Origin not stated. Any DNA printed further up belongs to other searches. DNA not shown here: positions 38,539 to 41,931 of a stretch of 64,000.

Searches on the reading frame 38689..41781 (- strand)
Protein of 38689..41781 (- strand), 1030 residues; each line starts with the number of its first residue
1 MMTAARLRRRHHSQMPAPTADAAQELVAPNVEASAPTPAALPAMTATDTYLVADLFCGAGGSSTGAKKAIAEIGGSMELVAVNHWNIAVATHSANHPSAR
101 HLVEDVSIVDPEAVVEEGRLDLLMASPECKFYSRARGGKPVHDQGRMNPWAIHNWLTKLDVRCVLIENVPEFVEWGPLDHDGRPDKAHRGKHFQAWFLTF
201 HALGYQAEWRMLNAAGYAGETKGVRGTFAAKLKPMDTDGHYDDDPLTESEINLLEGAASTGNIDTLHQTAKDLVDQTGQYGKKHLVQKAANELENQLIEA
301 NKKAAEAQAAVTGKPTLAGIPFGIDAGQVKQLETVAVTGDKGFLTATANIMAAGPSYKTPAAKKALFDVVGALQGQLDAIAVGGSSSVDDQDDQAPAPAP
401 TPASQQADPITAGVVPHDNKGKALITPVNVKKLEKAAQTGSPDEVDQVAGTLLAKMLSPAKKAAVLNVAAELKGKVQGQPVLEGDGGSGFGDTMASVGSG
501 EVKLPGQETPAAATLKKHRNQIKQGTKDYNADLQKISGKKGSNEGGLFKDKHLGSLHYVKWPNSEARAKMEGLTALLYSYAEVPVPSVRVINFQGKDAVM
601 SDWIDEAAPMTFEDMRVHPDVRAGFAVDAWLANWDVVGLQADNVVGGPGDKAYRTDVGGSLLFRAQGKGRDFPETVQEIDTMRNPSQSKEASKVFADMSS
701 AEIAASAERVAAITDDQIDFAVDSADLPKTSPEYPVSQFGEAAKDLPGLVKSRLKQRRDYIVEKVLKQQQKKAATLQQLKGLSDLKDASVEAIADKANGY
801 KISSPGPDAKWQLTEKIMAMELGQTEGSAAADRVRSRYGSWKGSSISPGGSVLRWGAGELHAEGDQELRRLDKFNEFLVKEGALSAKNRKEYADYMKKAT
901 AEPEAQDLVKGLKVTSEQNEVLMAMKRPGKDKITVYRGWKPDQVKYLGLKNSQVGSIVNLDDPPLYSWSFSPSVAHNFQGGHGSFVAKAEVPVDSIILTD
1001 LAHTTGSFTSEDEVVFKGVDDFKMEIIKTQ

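Call 47: search_protein_families(library=ncbifam, proteins=[window:38689-41781:-], max_evalue=0.01)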
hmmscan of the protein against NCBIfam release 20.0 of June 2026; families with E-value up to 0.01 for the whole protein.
window:38689-41781:- (1030 aa): 1 family
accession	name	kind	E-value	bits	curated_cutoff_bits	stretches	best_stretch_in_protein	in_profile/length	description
TIGR00675.1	dcm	superfamily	8.4e-15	55.2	100.65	1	52-305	1-220/329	DNA (cytosine-5-)-methyltransferase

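Call 70: search_protein_families(library=padloc, proteins=[window:38689-41781:-], max_evalue=0.001)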
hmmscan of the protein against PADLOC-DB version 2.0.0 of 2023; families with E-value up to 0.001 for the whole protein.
window:38689-41781:- (1030 aa): 18 families
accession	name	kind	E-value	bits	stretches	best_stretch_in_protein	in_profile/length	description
PDLC03378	MTase_II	-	5.1e-19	66.8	1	51-217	4-153/344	Type II methyltransferase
PDLC03234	MTase_II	-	2.4e-17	61.3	1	50-238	5-181/375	Type II methyltransferase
PDLC00033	DruM2|DruM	-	9.1e-16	56.1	1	49-217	21-176/368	DNA cytosine methylase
PDLC02654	DrmMII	-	2.2e-14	51.4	1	51-177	5-130/322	DrmMII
PDLC03326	MTase_II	-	2.7e-12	44.6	1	53-218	8-162/412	Type II methyltransferase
PDLC03272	MTase_II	-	4.7e-12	43.8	1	45-217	70-221/407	Type II methyltransferase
PDLC03329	MTase_II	-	1.1e-11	42.7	1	52-222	7-173/407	Type II methyltransferase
PDLC02650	DrmMII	-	1.7e-10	38.4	1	49-144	8-108/435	DrmMII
PDLC00026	DruM2|DruM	-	2e-10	38.8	1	52-219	7-155/336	DNA cytosine methylase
PDLC03343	MTase_II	-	8.5e-10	36.1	1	53-171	9-120/462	Type II methyltransferase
PDLC03307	MTase_II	-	4.9e-09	33.9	1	54-171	5-113/382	Type II methyltransferase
PDLC03237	MTase_II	-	2.5e-08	30.3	1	50-174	794-921/1036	Type II methyltransferase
PDLC00032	DruM2|DruM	-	1.9e-05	22.1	1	52-218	6-156/424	DNA cytosine methylase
PDLC03270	MTase_II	-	4.6e-05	20.6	1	52-169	3-114/309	Type II methyltransferase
PDLC03286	MTase_II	-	5.5e-05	21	1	53-217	4-154/185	Type II methyltransferase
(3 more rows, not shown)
